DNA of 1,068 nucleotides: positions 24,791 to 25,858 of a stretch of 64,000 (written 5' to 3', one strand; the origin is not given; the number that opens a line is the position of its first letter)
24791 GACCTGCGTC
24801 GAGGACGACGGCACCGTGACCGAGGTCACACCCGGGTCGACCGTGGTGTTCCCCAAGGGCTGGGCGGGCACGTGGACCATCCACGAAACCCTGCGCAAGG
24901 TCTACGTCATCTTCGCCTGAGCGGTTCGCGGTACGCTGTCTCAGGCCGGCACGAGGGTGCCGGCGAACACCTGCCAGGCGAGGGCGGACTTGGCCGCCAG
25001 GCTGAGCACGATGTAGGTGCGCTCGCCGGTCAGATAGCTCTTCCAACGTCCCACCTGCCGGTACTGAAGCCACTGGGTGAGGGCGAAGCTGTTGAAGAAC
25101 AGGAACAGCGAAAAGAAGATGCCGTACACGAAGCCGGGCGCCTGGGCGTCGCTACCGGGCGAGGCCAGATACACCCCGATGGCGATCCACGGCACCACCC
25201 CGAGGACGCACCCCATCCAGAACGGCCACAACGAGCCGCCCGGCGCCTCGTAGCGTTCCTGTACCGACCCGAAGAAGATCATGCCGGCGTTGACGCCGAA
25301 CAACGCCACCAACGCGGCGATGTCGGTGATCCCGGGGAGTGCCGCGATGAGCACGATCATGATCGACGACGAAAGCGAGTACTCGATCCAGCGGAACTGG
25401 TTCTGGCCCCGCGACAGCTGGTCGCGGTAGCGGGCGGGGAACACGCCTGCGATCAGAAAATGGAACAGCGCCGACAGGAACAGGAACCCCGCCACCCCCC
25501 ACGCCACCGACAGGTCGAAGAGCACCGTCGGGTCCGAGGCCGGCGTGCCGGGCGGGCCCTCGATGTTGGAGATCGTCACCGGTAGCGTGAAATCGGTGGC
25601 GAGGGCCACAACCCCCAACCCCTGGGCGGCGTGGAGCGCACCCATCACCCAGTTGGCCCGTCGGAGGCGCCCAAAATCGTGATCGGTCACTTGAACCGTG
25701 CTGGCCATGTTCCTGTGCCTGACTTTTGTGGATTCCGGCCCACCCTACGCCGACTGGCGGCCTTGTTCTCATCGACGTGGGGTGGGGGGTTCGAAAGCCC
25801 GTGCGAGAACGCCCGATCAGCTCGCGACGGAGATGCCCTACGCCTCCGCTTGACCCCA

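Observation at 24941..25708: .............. gene, divergently adjacent to the giant LPXTG surface-protein gene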

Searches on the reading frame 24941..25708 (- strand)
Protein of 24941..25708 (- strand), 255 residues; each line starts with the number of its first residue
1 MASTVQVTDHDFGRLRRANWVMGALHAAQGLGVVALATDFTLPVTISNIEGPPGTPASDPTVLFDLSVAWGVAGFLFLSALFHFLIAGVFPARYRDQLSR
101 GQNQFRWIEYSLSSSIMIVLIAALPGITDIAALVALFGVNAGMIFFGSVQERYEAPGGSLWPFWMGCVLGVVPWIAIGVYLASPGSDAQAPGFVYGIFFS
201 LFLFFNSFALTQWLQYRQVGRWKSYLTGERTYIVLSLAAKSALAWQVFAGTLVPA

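Call 3: search_protein_families(library=pfam, proteins=[window:24941-25708:-])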
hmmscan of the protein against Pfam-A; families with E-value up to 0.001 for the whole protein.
window:24941-25708:- (255 aa): 1 family
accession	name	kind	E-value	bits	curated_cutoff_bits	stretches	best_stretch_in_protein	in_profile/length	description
PF18761.7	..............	-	2.1e-96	322.4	26.7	1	15-252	1-242/242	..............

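Call 4: search_solved_structures(query=window:24941-25708:-, show_alignments=3, max_evalue=0.01)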
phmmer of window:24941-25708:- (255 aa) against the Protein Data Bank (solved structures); distinct sequences matched with E-value up to 0.01: 6.
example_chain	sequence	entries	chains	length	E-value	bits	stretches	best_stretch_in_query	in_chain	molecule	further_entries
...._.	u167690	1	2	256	1.7e-87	296.5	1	11-255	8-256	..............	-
6su3_X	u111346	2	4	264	1.9e-87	296.4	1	11-255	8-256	48C12 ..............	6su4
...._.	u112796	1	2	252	6.1e-86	291.4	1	13-253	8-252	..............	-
6is6_A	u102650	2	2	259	7e-57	196.1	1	10-254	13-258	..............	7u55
7clj_A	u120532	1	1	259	1.8e-56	194.8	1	10-254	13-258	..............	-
9vfc_A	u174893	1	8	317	1e-39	139.9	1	32-254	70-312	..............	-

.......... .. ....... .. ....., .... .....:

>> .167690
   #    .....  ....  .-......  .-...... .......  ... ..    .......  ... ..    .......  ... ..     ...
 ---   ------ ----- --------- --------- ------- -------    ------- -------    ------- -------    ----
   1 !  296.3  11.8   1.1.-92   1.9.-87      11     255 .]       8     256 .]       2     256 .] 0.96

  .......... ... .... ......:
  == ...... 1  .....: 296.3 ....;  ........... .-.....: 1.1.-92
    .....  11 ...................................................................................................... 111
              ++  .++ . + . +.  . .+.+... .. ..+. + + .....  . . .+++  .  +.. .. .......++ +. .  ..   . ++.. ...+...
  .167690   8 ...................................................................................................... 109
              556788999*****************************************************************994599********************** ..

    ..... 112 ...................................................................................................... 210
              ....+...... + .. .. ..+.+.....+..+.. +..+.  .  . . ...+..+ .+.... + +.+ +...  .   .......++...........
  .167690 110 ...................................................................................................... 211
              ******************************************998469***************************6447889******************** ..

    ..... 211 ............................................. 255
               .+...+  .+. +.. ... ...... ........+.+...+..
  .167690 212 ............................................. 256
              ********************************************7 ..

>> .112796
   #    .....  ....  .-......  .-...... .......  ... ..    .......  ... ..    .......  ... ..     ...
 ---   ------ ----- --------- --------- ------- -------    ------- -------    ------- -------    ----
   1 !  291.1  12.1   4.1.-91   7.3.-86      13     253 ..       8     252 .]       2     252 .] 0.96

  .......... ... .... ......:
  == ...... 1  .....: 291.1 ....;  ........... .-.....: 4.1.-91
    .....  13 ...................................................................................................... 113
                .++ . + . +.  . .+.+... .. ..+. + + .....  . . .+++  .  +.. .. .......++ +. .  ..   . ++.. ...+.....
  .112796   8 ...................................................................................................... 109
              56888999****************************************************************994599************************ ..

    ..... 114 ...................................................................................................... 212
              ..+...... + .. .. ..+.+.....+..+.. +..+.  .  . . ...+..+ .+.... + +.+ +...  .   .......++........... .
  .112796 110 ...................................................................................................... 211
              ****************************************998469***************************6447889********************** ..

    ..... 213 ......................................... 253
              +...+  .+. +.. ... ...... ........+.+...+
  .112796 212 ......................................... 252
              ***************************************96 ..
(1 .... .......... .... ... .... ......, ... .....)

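Call 8: find_related_loci(query=window:24941-25708:-, collection=genome_contigs, flank=10000)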
Query window:24941-25708:- (255 aa) in genome_contigs; peptide patterns used: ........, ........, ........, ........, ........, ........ (x = any residue, [..] = any of these).
313 stretches matched a pattern; 196 encode a relative of the query (tblastn E <= 1e-3); the best 80 are kept; 80 distinct loci.
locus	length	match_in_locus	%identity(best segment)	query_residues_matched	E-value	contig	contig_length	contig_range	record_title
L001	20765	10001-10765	92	1-255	3e-147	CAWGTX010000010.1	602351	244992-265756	MAG: uncultured bacterium isolate MFD09779.bin.1.245 genome assembly, contig: contig_8810, whole genome shotgun sequence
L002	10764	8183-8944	82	1-254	9e-136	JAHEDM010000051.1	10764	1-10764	MAG: Actinomycetes bacterium isolate Ww201 NODE_12491_length_10764_cov_2.813211, whole genome shotgun sequence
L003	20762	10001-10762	81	1-254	1e-130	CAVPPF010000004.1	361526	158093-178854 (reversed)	MAG: uncultured Actinomycetota bacterium isolate MFD09964.bin.1.235 genome assembly, contig: contig_6054, whole genome s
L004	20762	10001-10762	76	1-254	3e-130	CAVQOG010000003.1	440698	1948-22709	MAG: uncultured Acidimicrobiia bacterium isolate MFD09964.bin.1.292 genome assembly, contig: contig_12072, whole genome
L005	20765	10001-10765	81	1-255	2e-130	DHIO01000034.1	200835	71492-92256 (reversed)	MAG TPA_asm: Acidimicrobiia bacterium UBA4744 UBA4744_contig_38, whole genome shotgun sequence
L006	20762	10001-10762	81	1-254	7e-130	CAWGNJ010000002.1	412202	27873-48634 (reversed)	MAG: uncultured Actinomycetota bacterium isolate MFD03804.bin.3.76 genome assembly, contig: contig_37506, whole genome s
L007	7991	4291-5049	82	1-253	5e-130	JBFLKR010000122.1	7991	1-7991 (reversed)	MAG: Acidimicrobiia bacterium isolate RS1.bin36 k97_195184, whole genome shotgun sequence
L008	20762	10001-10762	77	1-254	2e-129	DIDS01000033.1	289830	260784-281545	MAG TPA_asm: Acidimicrobiia bacterium UBA5794 UBA5794_contig_67, whole genome shotgun sequence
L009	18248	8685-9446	74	1-254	6e-128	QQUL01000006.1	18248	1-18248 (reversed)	MAG: Armatimonadetes bacterium isolate ATM 543, whole genome shotgun sequence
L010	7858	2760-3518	80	1-254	3e-127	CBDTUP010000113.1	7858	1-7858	MAG TPA_asm: uncultured bacterium isolate ERR2431953_concoct_193 genome assembly, contig: ERZ23880187.10079, whole genom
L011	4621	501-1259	80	1-254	2e-128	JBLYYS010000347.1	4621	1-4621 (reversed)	MAG: Acidimicrobiia bacterium isolate DBRS4.bin20 k97_614208, whole genome shotgun sequence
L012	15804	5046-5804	81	1-254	7e-127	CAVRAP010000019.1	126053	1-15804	MAG: uncultured Actinomycetota bacterium isolate MFD03551.bin.1.83 genome assembly, contig: contig_7036, whole genome sh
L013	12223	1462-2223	80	1-255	2e-126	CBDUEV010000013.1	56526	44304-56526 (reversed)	MAG TPA_asm: uncultured Acidimicrobiia bacterium isolate SRR22808131_binner123_Refined_46 genome assembly, contig: ERZ25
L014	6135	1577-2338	76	1-254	3e-126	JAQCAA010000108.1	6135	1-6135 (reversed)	MAG: Actinomycetota bacterium isolate casp150-mb.86 NODE_31246_length_6135_cov_0.059642, whole genome shotgun sequence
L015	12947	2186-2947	77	1-254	4e-126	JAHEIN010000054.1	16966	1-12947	MAG: bacterium isolate Ww501 NODE_8395_length_16966_cov_10.934105, whole genome shotgun sequence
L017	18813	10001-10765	76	1-255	2e-125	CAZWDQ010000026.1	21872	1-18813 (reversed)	MAG TPA_asm: uncultured Acidimicrobiaceae bacterium isolate SRP155585_co2_192 genome assembly, contig: NODE_1082_length_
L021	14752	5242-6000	80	1-254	5e-125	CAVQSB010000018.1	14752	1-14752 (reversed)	MAG: uncultured Actinomycetota bacterium isolate MFD09964.bin.2.47 genome assembly, contig: contig_72477, whole genome s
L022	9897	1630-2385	78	1-252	1e-124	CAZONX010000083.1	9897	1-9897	MAG TPA_asm: uncultured Acidimicrobiaceae bacterium isolate SRP155585_co2_211 genome assembly, contig: NODE_5215_length_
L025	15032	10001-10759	78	1-254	1e-123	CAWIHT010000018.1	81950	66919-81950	MAG: uncultured Actinomycetota bacterium isolate MFD03804.bin.1.164 genome assembly, contig: contig_6352, whole genome s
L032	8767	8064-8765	74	1-235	1e-116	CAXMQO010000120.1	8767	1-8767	MAG: uncultured Saprospiraceae bacterium isolate 07C-BC-St07_bin.8.orig genome assembly, contig: k141_3181077, whole gen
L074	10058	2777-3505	60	11-252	1e-89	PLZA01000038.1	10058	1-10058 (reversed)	MAG: Candidatus Dormiibacterota bacterium isolate palsa_871 73.20120700_P3D.21_contig_14216, whole genome shotgun sequen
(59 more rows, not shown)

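Call 15: search_protein_families(library=pfam, proteins=[L017:12305-13144:+, L017:10943-12283:-, L025:10878-12629:-, L022:2571-3824:-, L032:1926-3410:-, L074:6077-7354:+, L021:6882-7847:+, L002:5876-6430:+, L021:4375-5121:-, L001:8662-9843:+])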
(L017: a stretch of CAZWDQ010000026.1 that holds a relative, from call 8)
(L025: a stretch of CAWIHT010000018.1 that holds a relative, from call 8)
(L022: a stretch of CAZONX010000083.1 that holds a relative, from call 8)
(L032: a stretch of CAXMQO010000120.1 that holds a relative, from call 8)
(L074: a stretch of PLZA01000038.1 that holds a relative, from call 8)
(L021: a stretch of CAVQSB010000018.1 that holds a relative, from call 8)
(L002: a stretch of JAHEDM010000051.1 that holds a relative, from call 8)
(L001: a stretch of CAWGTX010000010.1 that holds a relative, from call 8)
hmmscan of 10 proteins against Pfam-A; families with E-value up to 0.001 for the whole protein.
L017:12305-13144:+ (279 aa): 3 families
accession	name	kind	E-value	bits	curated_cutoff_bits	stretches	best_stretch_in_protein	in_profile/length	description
PF02607.22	B12-binding_2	-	1.1e-12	48.4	23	1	70-141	3-73/74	B12 binding domain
PF12728.13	HTH_17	-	3.8e-12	46.7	27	1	9-56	2-49/51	Helix-turn-helix domain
PF02310.24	B12-binding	-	2.3e-10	40.8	32.1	1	153-264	1-120/121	B12 binding domain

L017:10943-12283:- (446 aa): 2 families
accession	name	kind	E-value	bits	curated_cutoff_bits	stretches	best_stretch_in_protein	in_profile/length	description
PF02469.27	Fasciclin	-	5.6e-64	214.3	22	2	139-264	2-123/123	Fasciclin domain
PF21827.1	New_glue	-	0.00023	21.3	31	0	276-299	23-54/94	New glue protein family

L025:10878-12629:- (583 aa): 1 family
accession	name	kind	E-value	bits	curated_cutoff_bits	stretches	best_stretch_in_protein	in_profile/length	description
PF02469.27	Fasciclin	-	1.2e-62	210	22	2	279-403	2-123/123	Fasciclin domain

L022:2571-3824:- (417 aa): 2 families
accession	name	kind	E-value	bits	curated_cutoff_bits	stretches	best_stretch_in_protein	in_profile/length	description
PF02469.27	Fasciclin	-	1.1e-64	216.6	22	2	113-238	2-123/123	Fasciclin domain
PF21827.1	New_glue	-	0.00042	20.4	31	0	251-270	24-40/94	New glue protein family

L032:1926-3410:- (494 aa): 7 families
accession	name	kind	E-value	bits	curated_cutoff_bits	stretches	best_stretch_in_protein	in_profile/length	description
PF11066.14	DUF2867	-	8.1e-33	114.2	27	1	324-468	1-142/142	Protein of unknown function (DUF2867)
PF13460.12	NAD_binding_10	-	4.8e-20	72.6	27.2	1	7-120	1-108/184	NAD(P)H-binding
PF05368.20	NmrA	-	1.9e-15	57.7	27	1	2-234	4-244/298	NmrA-like family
PF01370.27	Epimerase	-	5e-10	39.6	20.9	1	3-109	1-114/240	NAD dependent epimerase/dehydratase family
PF01073.25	3Beta_HSD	-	5.5e-07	29.3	22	1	4-108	1-114/280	3-beta hydroxysteroid dehydrogenase/isomerase family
PF01118.30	Semialdhyde_dh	-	9e-05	23.3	26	0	2-71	1-72/121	Semialdehyde dehydrogenase, NAD binding domain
PF00106.31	adh_short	-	0.00025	21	26.6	1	3-70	3-75/195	short chain dehydrogenase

L074:6077-7354:+ (425 aa): 3 families
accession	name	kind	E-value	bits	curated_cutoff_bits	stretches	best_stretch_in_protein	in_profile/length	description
PF01593.30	Amino_oxidase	-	2.8e-20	73.5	19.8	1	11-268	1-261/443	Flavin containing amine oxidoreductase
PF13450.12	NAD_binding_8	-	1e-12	48.6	21.9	1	6-75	1-68/68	NAD(P)-binding Rossmann-like domain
PF01266.30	DAO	-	5.3e-09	36.5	27.9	1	3-39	1-38/353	FAD dependent oxidoreductase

L021:6882-7847:+ (321 aa): 4 families
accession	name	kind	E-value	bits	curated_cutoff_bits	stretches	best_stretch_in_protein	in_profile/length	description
PF00005.33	ABC_tran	-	1.5e-25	90.8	25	1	46-178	1-136/137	ABC transporter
PF13304.12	AAA_21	-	1.1e-12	49.1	27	2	150-207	237-298/304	AAA domain, putative AbiEii toxin, Type IV TA system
PF13732.12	DrrA1-3_C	-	2.8e-06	28.4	27.4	1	246-319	14-80/81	ATP-binding protein DrrA1-3-like, C-terminal domain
PF02463.25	SMC_N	-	0.00021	21.2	40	0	159-221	149-211/220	RecF/RecN/SMC N terminal domain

L002:5876-6430:+ (184 aa): 1 family
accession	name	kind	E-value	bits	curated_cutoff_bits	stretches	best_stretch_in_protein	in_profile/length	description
PF03737.21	RraA-like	-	2.5e-37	128.9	24.5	1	30-178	1-152/152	Aldolase/RraA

L021:4375-5121:- (248 aa): 1 family
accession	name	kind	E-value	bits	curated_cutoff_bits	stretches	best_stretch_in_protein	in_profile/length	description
PF01553.26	Acyltransferase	-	3.9e-20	72.4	23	1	61-190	2-130/132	Acyltransferase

L001:8662-9843:+ (393 aa): 0 families

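Call 29: find_encoding_contigs(protein=window:24941-25708:-, flank=10000, max_places=6)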
Protein window:24941-25708:- (255 aa): no gene with exactly this product is on record in the collection.
